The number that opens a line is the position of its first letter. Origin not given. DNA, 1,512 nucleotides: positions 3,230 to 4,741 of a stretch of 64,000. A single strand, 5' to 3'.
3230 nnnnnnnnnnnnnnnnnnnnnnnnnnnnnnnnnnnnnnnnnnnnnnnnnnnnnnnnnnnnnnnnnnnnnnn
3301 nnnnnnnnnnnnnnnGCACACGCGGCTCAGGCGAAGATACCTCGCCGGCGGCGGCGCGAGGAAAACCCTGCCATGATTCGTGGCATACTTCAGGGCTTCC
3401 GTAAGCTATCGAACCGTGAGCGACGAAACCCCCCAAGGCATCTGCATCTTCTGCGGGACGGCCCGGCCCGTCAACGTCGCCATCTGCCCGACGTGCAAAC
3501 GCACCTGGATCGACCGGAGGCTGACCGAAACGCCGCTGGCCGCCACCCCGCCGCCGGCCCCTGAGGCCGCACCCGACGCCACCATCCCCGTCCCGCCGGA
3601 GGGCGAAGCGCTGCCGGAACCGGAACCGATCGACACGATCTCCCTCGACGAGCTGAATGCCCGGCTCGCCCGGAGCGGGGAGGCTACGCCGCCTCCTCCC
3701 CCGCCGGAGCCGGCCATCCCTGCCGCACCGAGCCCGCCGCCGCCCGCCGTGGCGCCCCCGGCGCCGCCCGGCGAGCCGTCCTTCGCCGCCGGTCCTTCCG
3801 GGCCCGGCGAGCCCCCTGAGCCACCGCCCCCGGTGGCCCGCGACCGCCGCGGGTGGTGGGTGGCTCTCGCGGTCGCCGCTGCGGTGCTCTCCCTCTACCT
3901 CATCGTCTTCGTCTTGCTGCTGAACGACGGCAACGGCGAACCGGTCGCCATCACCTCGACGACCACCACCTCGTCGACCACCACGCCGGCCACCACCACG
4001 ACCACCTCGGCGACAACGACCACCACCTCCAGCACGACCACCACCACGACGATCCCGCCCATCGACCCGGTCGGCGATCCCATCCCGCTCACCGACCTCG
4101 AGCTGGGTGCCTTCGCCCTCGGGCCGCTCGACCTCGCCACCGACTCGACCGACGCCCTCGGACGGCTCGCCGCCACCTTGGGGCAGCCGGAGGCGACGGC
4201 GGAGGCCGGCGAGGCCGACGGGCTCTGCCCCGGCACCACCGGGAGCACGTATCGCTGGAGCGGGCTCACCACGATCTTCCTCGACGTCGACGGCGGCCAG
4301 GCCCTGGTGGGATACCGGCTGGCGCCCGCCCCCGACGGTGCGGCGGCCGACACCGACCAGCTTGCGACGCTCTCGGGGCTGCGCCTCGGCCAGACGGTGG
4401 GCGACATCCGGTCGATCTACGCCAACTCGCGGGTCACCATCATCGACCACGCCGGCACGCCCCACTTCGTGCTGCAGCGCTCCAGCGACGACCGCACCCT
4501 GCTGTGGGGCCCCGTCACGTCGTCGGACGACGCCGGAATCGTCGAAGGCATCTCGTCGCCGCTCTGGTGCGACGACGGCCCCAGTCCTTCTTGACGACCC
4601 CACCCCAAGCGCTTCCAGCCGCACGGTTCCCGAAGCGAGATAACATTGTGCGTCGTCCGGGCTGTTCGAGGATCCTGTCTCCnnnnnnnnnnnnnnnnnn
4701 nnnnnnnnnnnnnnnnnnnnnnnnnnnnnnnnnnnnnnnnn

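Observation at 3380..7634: Two paralogous single-pass membrane proteins with a shared unknown Cys-containing extracytoplasmic domain bracket the LCP fusion gene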

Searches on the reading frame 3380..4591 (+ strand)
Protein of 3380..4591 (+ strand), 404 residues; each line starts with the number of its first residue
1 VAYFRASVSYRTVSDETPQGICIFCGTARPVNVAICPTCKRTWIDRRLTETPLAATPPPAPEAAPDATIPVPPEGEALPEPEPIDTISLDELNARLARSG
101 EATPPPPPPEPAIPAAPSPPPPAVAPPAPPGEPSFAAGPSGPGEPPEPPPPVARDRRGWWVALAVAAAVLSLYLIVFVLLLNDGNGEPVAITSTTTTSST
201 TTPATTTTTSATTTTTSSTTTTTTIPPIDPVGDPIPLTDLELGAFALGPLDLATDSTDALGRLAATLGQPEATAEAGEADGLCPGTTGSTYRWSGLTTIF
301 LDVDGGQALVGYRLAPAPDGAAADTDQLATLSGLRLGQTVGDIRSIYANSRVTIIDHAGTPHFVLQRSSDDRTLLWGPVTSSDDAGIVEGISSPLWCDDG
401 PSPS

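Call 4: search_protein_families(library=pfam, proteins=[window:3380-4591:+], max_evalue=1)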
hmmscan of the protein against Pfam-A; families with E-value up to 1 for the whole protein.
window:3380-4591:+ (404 aa): 7 families
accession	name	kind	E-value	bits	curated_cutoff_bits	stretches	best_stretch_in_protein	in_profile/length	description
PF21827.1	New_glue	-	8.3e-05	22.7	31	1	168-224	5-61/94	New glue protein family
PF11837.13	INV_N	-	0.016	16.1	27.8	1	150-208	14-72/109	Beta-fructofuranosidase, N-terminal domain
PF25706.1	HCMV_UL116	-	0.076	12.6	30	1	176-227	12-61/336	Human cytomegalovirus UL116 protein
PF06933.16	SSP160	-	0.12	11.1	25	1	162-224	649-711/758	Special lobe-specific silk protein SSP160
PF18912.6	DZR_2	-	0.14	12.5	27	1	22-42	10-30/56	Double zinc ribbon domain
PF24292.1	DUF7479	-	0.28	11.8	27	1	25-51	22-48/60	Domain of unknown function (DUF7479)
PF04335.19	VirB8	-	0.34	11.1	23.2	1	153-214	14-75/213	VirB8 protein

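Call 5: search_protein_families(library=ncbifam, proteins=[window:3380-4591:+], max_evalue=1)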
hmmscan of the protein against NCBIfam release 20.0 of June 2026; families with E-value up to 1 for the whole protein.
window:3380-4591:+ (404 aa): 2 families
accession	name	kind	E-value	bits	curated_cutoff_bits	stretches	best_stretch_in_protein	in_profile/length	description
NF047407.1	TransRegMntRTherm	equivalog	0.11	12.2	350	1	226-285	131-189/227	manganese-dependent transcriptional regulator MntR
NF033761.1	gliding_GltJ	equivalog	0.16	11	450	1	54-224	273-438/671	adventurous gliding motility protein GltJ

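Call 7: search_solved_structures(query=window:3380-4591:+, max_evalue=10)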
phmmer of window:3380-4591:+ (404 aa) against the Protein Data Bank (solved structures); distinct sequences matched with E-value up to 10: 2.
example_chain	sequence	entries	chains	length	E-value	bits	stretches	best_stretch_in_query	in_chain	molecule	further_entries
5yrx_A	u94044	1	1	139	0.86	11.9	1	80-148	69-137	Nucleoid-associated protein Rv3716c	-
9qty_B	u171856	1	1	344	1.5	11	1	113-149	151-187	Isoform 2 of Multiple epidermal growth factor-like domains protein 8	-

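Call 66: list_cluster_members(proteins=[P0001, window:3416-4591:+, window:4683-6608:+])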
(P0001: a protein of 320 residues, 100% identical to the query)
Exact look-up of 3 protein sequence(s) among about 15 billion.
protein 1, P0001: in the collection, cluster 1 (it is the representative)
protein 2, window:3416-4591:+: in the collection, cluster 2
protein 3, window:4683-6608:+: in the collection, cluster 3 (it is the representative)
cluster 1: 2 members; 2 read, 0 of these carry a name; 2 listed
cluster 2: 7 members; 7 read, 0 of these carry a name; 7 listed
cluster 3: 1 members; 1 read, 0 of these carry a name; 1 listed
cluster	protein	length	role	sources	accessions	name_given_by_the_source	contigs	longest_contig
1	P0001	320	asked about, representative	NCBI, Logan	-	-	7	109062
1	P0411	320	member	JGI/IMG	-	-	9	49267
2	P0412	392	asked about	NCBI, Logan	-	-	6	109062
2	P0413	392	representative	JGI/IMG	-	-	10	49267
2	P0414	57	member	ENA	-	-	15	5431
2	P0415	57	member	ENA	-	-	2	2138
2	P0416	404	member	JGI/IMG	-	-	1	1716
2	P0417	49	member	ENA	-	-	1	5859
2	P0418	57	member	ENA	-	-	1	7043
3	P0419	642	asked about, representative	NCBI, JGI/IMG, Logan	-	-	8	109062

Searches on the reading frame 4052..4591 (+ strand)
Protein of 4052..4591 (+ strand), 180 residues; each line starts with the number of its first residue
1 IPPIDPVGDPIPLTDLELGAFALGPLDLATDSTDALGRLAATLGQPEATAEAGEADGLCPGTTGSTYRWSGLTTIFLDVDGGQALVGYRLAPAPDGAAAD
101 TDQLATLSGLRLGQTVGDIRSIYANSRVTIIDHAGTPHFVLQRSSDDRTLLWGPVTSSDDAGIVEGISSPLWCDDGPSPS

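Call 29: find_homologous_proteins(query=window:4052-4591:+, max_evalue=0.001)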
Query window:4052-4591:+ (180 aa): 117 proteins with E <= 0.001 among 1129 candidates.
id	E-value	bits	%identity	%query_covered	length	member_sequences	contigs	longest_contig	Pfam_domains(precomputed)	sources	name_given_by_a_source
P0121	4.1e-45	172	51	99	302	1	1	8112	-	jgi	jgi:hypothetical protein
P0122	5.9e-45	172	52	98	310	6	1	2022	-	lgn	-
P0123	3.4e-44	169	53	95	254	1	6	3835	-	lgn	-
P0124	3.9e-44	169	51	99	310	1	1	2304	-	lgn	-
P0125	4.8e-44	169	51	99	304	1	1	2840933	-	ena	-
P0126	4.0e-43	166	53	96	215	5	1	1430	-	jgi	jgi:hypothetical protein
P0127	2.2e-41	160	51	97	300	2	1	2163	-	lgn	-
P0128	4.5e-41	159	49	100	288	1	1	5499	-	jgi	-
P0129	2.6e-39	153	50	94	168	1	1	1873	-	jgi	-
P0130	1.3e-36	145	49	95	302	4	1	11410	-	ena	-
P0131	1.1e-35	142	47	95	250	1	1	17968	PF21827.2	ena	-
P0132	1.5e-34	138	46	97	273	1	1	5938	-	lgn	-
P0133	2.4e-33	134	49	91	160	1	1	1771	-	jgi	jgi:hypothetical protein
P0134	8.0e-30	122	45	96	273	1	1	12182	-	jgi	jgi:hypothetical protein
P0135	4.9e-28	117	41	95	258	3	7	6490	-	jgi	jgi:hypothetical protein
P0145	4.1e-25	107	39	92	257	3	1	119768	-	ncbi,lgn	ncbi:MAG: hypothetical protein WEE36_03525 [Acidimicrobiia bacterium]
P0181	9.6e-20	90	39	94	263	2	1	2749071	-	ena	-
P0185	1.5e-18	86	34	94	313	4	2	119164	-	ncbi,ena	-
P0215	9.9e-10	57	29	96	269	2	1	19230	-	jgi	jgi:hypothetical protein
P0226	6.2e-9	54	29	95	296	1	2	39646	PF21827.2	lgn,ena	-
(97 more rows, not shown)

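Call 30: find_encoding_contigs(protein=P0125, flank=8000, max_places=1)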
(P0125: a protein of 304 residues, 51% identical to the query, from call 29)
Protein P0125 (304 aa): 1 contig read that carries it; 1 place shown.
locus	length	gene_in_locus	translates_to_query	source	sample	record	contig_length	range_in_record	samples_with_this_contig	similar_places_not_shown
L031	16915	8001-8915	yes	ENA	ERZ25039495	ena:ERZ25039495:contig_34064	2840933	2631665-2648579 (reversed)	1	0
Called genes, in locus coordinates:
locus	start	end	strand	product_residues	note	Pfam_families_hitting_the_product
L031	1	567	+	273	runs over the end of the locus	PF13240:Zn_Ribbon_1 (weak), PF13248:Zn_ribbon_3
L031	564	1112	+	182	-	PF18306:LDcluster4, PF03641:Lysine_decarbox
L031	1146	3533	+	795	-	PF01935:DUF87 (faint)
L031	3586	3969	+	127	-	-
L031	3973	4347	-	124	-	PF00571:CBS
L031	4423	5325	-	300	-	PF00140:Sigma70_r1_2, PF04542:Sigma70_r2, PF04539:Sigma70_r3, PF04545:Sigma70_r4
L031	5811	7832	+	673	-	PF03190:Thioredox_DsbH, PF13899:Thioredoxin_7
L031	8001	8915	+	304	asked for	-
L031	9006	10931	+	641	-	PF10609:ParA (weak), PF13614:AAA_31 (weak), PF01656:CbiA (weak), PF03816:LytR_cpsA_psr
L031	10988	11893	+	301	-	-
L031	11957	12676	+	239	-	-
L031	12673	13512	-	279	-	PF09678:Caa3_CtaG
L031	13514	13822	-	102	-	PF03626:COX4_pro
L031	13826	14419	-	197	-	PF00510:COX3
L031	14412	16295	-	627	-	PF00115:COX1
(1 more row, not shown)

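Call 31: find_encoding_contigs(protein=P0181, flank=8000, max_places=1)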
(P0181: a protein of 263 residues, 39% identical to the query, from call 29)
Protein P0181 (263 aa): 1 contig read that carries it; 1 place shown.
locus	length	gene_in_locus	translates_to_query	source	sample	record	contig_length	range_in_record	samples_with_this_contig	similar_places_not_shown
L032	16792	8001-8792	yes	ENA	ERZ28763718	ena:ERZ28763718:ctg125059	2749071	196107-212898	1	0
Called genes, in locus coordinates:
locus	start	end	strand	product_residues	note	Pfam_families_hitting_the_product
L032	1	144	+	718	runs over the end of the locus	PF00403:HMA, PF00122:E1-E2_ATPase, PF08282:Hydrolase_3 (faint), PF00702:Hydrolase, PF12710:HAD (weak)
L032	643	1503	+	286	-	PF09754:PAC2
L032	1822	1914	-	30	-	PF08213:COX24_C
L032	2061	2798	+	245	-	PF07722:Peptidase_C26, PF00117:GATase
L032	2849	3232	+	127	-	PF01451:LMWPc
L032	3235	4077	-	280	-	PF00288:GHMP_kinases_N, PF08544:GHMP_kinases_C (weak)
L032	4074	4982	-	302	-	PF01545:Cation_efflux, PF16916:ZT_dimer (weak)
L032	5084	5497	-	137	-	PF18899:DUF5655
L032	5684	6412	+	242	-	PF03853:YjeF_N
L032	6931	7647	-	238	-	-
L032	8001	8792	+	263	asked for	-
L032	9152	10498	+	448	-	PF01943:Polysacc_synt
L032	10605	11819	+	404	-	PF13579:Glyco_trans_4_4 (weak), PF00534:Glycos_transf_1, PF13692:Glyco_trans_1_4, PF13524:Glyco_trans_1_2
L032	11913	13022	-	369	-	PF00953:Glycos_transf_4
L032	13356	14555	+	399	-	PF03816:LytR_cpsA_psr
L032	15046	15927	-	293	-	PF00977:His_biosynth, PF03060:NMO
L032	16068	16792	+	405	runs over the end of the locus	PF22025:ThiI_fer (weak), PF02926:THUMP, PF02568:ThiI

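Call 32: find_encoding_contigs(protein=P0226, flank=8000, max_places=1)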
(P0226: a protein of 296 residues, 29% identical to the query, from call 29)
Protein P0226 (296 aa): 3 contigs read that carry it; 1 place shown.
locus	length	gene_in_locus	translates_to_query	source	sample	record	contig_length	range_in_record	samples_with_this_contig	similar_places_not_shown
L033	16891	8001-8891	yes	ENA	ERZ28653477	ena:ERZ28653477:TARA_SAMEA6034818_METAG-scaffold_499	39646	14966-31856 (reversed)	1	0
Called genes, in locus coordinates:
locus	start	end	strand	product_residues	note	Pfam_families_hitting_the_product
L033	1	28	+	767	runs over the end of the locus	-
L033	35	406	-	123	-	PF00571:CBS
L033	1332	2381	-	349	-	PF00140:Sigma70_r1_2, PF04542:Sigma70_r2, PF04539:Sigma70_r3, PF04545:Sigma70_r4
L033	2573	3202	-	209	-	PF01810:LysE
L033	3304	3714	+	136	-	PF02082:Rrf2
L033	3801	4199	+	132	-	PF13442:Cytochrome_CBB3, PF00034:Cytochrom_C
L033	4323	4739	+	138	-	PF02082:Rrf2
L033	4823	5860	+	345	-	PF21827:New_glue (weak)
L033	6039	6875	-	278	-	-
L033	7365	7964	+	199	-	PF03816:LytR_cpsA_psr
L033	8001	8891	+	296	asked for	PF21827:New_glue (faint)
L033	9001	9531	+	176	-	-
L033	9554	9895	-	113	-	-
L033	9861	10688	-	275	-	PF13098:Thioredoxin_2 (weak)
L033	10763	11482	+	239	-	PF01925:TauE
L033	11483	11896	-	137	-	-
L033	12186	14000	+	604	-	PF00501:AMP-binding, PF23562:AMP-binding_C_3 (weak)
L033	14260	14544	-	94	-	-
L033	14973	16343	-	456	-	PF10009:DUF2252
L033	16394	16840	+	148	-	PF18029:Glyoxalase_6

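Call 33: find_encoding_contigs(protein=P0145, flank=8000, max_places=1)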
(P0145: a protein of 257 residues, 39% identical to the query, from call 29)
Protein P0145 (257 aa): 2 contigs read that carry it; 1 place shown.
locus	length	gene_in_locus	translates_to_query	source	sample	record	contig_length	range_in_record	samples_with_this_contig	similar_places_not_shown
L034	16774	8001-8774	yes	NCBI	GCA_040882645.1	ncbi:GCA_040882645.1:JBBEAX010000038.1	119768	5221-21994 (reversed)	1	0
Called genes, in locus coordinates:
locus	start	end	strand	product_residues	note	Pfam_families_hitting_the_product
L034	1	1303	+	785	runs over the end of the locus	PF01935:DUF87 (faint)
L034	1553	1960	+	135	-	-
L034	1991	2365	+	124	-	-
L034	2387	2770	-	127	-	PF00571:CBS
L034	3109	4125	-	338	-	PF00140:Sigma70_r1_2, PF04542:Sigma70_r2, PF04539:Sigma70_r3, PF04545:Sigma70_r4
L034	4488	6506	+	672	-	PF03190:Thioredox_DsbH, PF13899:Thioredoxin_7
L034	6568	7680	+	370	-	PF03816:LytR_cpsA_psr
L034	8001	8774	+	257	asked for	-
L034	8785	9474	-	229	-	PF26351:DUF8091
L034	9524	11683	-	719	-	PF13549:ATP-grasp_5, PF13380:CoA_binding_2, PF13607:Succ_CoA_lig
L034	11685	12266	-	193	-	PF01558:POR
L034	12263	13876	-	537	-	PF01855:POR_N, PF02775:TPP_enzyme_C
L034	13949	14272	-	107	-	-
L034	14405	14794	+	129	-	PF09996:DUF2237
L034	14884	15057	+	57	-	-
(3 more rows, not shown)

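Call 34: find_encoding_contigs(protein=P0185, flank=8000, max_places=1)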
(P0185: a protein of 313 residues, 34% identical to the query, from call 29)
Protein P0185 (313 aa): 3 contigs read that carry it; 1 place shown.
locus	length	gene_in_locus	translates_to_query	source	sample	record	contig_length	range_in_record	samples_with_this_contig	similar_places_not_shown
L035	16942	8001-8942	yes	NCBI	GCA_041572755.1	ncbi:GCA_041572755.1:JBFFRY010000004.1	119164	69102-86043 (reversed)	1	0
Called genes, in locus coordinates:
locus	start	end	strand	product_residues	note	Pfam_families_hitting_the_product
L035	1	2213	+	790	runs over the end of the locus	PF01935:DUF87 (weak), PF05872:HerA_C (faint)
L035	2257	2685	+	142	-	-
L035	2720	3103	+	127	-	-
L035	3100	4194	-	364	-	PF08712:Nfu_N, PF02985:HEAT (faint), PF13646:HEAT_2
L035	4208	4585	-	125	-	PF00571:CBS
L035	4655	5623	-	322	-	PF00140:Sigma70_r1_2, PF04542:Sigma70_r2, PF04539:Sigma70_r3, PF04545:Sigma70_r4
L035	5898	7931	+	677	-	PF03190:Thioredox_DsbH, PF13899:Thioredoxin_7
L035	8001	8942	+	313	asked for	-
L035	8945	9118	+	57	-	-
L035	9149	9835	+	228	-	-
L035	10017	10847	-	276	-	PF09678:Caa3_CtaG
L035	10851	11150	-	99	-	PF03626:COX4_pro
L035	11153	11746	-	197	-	PF00510:COX3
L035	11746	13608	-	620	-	PF00115:COX1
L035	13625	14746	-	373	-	PF02790:COX2_TM, PF00116:COX2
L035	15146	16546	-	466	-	PF00753:Lactamase_B, PF12706:Lactamase_B_2 (weak), PF10996:Beta-Casp, PF07521:RMMBL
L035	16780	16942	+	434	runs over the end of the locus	PF00350:Dynamin_N (faint), PF13167:GTP-bdg_N, PF16360:GTP-bdg_M, PF03193:RsgA_GTPase (faint), PF01926:MMR_HSR1, PF02421:FeoB_N (weak), PF19275:HflX_C (weak)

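Call 35: find_encoding_contigs(protein=P0215, flank=8000, max_places=1)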
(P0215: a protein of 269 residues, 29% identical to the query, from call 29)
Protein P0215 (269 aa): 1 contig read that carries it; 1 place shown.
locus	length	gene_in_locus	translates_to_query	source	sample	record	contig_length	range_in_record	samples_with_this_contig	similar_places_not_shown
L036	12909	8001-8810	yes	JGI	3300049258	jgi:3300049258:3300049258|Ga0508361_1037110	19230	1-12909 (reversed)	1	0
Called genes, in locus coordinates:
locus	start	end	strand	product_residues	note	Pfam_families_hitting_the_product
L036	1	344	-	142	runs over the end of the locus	PF00571:CBS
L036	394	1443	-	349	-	PF00140:Sigma70_r1_2, PF04542:Sigma70_r2, PF04539:Sigma70_r3, PF04545:Sigma70_r4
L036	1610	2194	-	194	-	-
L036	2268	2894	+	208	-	PF01810:LysE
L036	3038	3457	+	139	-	PF02082:Rrf2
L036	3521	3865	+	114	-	PF13442:Cytochrome_CBB3, PF00034:Cytochrom_C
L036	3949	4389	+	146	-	PF02082:Rrf2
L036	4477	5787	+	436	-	-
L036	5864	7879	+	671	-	PF01656:CbiA (weak), PF10609:ParA (faint), PF13614:AAA_31 (faint), PF03816:LytR_cpsA_psr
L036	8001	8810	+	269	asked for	-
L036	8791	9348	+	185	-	-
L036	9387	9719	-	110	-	-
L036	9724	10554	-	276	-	-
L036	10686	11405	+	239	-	PF01925:TauE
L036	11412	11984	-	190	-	PF13560:HTH_31, PF01381:HTH_3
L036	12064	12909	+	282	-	?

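Call 56: find_related_loci(query=A3, collection=metagenome_contigs, flank=8000)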
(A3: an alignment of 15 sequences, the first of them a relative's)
Query A3 (311 aa) in metagenome_contigs; peptide patterns used: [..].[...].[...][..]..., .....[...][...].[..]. (x = any residue, [..] = any of these).
283 stretches matched a pattern; 66 encode a relative of the query (tblastn E <= 1e-3); 66 distinct loci.
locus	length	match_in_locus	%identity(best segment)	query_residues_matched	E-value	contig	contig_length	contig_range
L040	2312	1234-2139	95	1-302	0e+0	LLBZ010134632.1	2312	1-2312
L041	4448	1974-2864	78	1-299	1e-139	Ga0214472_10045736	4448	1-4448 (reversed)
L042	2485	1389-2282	77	1-299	1e-142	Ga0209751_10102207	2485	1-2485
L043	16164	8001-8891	70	1-298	4e-118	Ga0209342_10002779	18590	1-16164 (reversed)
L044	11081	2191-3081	68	1-298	2e-111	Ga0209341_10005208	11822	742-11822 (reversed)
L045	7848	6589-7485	61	8-299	6e-107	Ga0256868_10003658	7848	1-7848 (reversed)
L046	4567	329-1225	61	8-299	2e-107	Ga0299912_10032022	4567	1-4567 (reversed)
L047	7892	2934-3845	59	1-297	1e-100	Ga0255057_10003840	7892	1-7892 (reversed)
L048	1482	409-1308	57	1-297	4e-108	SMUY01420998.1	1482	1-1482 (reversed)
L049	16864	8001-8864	61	15-299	2e-100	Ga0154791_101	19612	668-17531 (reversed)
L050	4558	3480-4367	59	15-299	3e-100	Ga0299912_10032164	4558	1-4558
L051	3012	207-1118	55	1-297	1e-100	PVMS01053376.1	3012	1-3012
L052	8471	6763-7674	58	7-302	2e-96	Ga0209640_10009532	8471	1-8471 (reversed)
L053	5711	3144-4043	57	7-301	1e-96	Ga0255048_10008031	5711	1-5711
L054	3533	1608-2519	58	7-302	2e-97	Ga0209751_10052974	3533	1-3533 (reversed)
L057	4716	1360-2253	59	8-297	2e-93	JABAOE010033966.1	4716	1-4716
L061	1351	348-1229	55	15-311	7e-97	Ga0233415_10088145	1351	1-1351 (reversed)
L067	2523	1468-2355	54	10-308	2e-89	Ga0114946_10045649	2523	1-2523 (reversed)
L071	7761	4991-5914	51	1-300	2e-83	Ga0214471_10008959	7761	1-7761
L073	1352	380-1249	54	13-307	9e-89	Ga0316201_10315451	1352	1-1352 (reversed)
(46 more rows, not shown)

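Call 70: predict_structure(alignment_id=A4)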
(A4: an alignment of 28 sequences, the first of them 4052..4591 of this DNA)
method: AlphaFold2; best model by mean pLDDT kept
length: 180 residues; sequences in the alignment: 28
mean_pLDDT: 93.8   pTM: 0.88
mean pLDDT of the five models: 93.8, 93.4, 92.7, 90.7, 89.3
residues with pLDDT >= 90: 156; 70-90: 21; 50-70: 3; < 50: 0
segments of 3 or more residues with pLDDT < 50: none
pLDDT, mean of each block of 10 residues (from residue 1): 95 95 92 88 97 94 97 96 95 85 94 98 96 96 94 98 98 80
secondary structure, 60 per line:
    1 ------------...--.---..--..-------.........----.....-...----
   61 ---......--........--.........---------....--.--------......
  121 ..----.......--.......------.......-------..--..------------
elements in order: H35-43 E48-52 E64-69 E72-79 E82-90 H100-103 H116-122 E127-133 E136-142 E149-155
